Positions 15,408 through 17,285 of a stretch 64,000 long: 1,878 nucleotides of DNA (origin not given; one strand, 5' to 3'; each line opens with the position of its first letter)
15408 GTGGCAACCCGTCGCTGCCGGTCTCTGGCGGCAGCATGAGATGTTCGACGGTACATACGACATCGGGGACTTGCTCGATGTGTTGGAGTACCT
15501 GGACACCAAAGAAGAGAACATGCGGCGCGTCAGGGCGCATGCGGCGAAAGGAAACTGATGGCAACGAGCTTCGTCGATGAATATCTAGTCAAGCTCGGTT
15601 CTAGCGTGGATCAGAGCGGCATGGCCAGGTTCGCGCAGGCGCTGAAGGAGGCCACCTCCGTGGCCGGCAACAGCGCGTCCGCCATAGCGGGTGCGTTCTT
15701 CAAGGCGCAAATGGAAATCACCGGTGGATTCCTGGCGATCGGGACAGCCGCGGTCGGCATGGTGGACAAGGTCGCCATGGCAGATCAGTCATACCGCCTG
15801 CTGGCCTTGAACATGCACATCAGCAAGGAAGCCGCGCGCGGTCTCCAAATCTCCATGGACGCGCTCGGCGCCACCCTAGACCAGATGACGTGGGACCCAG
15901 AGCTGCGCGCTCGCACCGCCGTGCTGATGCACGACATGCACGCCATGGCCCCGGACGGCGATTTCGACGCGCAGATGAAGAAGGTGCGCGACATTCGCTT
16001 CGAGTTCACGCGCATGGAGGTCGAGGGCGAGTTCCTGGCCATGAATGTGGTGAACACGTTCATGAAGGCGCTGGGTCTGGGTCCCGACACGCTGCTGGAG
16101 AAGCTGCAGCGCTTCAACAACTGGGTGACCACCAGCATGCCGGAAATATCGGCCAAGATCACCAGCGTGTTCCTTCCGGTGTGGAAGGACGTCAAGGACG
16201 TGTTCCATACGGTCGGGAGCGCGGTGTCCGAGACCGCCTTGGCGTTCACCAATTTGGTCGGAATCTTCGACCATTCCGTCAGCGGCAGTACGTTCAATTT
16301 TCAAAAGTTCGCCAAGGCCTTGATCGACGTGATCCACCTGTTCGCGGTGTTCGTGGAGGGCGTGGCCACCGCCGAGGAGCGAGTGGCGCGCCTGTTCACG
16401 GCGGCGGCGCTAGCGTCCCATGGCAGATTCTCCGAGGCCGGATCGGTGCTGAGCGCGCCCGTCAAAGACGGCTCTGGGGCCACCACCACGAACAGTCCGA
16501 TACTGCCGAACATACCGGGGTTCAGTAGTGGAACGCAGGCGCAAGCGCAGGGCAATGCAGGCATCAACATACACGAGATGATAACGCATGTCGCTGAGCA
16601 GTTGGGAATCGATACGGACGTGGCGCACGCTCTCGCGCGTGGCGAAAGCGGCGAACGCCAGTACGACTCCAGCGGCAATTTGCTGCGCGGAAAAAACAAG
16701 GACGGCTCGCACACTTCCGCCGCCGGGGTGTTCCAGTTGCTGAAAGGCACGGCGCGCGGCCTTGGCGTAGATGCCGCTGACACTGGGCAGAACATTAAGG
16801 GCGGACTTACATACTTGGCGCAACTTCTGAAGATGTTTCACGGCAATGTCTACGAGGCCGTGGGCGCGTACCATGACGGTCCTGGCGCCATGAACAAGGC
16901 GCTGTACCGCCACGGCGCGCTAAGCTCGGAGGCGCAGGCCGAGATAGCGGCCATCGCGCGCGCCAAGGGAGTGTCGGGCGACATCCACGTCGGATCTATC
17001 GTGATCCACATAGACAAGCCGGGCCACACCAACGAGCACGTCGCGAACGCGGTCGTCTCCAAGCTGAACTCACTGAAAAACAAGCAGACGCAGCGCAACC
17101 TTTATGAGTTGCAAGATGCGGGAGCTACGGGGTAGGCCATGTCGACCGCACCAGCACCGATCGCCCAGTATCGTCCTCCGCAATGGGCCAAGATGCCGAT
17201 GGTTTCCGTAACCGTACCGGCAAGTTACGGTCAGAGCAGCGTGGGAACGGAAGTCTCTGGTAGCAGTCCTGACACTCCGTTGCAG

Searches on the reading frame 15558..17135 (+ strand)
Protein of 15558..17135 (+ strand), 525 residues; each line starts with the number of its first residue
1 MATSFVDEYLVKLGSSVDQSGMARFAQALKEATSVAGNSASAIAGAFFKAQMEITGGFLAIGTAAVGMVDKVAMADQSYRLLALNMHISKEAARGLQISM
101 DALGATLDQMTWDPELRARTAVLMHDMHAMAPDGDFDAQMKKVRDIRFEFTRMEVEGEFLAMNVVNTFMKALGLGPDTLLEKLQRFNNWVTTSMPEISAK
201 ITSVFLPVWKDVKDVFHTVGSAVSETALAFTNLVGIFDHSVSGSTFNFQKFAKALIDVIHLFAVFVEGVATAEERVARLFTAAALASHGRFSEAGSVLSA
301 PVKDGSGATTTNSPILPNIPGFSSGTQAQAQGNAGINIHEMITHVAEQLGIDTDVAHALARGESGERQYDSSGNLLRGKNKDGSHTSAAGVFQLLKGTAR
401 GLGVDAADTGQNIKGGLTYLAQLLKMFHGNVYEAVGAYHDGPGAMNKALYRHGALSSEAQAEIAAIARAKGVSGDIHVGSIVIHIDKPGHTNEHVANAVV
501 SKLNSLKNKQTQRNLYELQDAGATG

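Call 15: search_protein_families(library=phrogs, proteins=[window:15558-17135:+], max_evalue=0.001)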
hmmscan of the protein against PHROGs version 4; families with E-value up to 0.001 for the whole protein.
window:15558-17135:+ (525 aa): 16 families
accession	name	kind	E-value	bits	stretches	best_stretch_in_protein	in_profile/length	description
phrog_14342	-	tail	1.1e-14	55.8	1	289-455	106-247/272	lytic tail fiber protein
phrog_2013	-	tail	6.1e-12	46.1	1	377-449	495-570/657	lytic tail protein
phrog_19855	-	head and packaging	6.7e-11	41.5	1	327-454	1043-1170/1257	virion structural protein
phrog_669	-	lysis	1.7e-10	39.9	1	343-448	926-1026/1946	endolysin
phrog_2533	-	unknown function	2.2e-08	33.7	1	328-475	734-875/1130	-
phrog_13449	-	other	2.3e-08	34.8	1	377-447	34-104/269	transglycosylase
phrog_28504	-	tail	1.5e-07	31.5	1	319-469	215-359/597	lytic tail fiber protein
phrog_36437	-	unknown function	2.1e-07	31.5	1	353-453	237-338/374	-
phrog_22539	-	unknown function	4.9e-07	29.9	1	67-208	244-385/626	-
phrog_28014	-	unknown function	5.1e-06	27.3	1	382-448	66-135/224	-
phrog_11561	-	unknown function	2.2e-05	24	1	338-433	322-413/853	-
phrog_12506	-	tail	2.9e-05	24.7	0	1-47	1-47/218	tail length tape measure protein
phrog_9388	-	unknown function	4.2e-05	23.5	1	5-59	4-56/615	-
phrog_12507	-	other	0.00015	22.8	1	340-447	12-110/260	transglycosylase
phrog_21143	-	tail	0.00033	20.2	1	384-449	38-105/576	lytic tail fiber protein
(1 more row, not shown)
